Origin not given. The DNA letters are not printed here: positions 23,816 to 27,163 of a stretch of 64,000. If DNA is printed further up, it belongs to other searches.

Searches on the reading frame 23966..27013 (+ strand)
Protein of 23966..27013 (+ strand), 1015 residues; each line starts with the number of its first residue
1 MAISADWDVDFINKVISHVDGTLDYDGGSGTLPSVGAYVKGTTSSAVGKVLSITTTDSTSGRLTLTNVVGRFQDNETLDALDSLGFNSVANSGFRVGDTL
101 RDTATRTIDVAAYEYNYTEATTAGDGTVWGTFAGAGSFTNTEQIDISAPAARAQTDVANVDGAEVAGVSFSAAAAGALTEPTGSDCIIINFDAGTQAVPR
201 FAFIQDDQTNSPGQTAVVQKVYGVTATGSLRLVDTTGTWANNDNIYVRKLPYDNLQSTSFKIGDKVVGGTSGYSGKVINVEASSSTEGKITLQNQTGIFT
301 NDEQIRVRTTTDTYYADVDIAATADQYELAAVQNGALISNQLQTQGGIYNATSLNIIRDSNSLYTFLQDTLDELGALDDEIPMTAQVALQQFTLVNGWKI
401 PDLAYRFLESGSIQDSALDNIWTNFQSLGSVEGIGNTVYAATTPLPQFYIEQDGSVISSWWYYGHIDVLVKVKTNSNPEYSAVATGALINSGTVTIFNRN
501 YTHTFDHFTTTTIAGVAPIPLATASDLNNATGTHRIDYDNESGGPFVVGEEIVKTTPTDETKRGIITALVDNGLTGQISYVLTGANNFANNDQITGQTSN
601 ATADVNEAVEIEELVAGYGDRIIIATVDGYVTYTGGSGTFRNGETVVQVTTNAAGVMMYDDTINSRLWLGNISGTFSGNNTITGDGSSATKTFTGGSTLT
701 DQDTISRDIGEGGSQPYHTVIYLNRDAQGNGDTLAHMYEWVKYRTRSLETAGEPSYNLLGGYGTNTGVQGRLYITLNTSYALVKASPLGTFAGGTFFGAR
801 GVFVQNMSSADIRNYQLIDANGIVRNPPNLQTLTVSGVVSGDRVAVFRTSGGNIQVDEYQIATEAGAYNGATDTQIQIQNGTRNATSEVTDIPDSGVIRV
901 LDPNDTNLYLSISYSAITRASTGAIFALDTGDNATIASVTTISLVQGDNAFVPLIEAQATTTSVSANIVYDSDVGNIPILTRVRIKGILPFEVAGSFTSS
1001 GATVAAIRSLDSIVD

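Call 5: search_protein_families(library=pfam, proteins=[window:23966-27013:+], max_evalue=0.01)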
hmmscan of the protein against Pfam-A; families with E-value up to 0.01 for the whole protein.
window:23966-27013:+ (1015 aa): 0 families

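Call 17: search_protein_families(library=phrogs, proteins=[window:23966-27013:+], max_evalue=0.01)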
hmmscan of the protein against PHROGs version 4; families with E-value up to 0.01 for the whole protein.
window:23966-27013:+ (1015 aa): 1 family
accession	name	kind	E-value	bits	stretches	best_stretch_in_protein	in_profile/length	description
phrog_7571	-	unknown function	0.01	16.6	0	258-281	4-28/67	-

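Call 18: search_protein_families(library=ncbifam, proteins=[window:23966-27013:+], max_evalue=0.001)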
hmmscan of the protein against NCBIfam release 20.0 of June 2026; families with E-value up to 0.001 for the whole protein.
window:23966-27013:+ (1015 aa): 0 families
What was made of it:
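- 23966..27013 (+): ST1015: 1015-aa all-beta protein with no signal peptide. It belongs to a large Pfam-less family found in Patescibacteria and in phage contigs, and is the candidate acceptor protein. No Pfam, NCBIfam or PHROG hit (calls 5, 17, 18).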

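Call 22: find_related_loci(query=window:23966-27013:+, collection=viral_contigs, flank=8000)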
Query window:23966-27013:+ (1015 aa) in viral_contigs; peptide patterns used: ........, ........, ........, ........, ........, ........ (x = any residue, [..] = any of these).
9 stretches matched a pattern, but none encodes a relative of the query by tblastn (E <= 1e-3).

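Call 25: search_dna_similar(query=window:23966-27013:+, collection=phages, mode=protein, max_evalue=0.001, max_rows=12)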
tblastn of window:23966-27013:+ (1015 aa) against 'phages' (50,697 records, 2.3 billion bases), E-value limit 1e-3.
No match.
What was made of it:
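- Tried and rejected: tblastn of ST1015 against GenBank phages gave no match (call 25).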
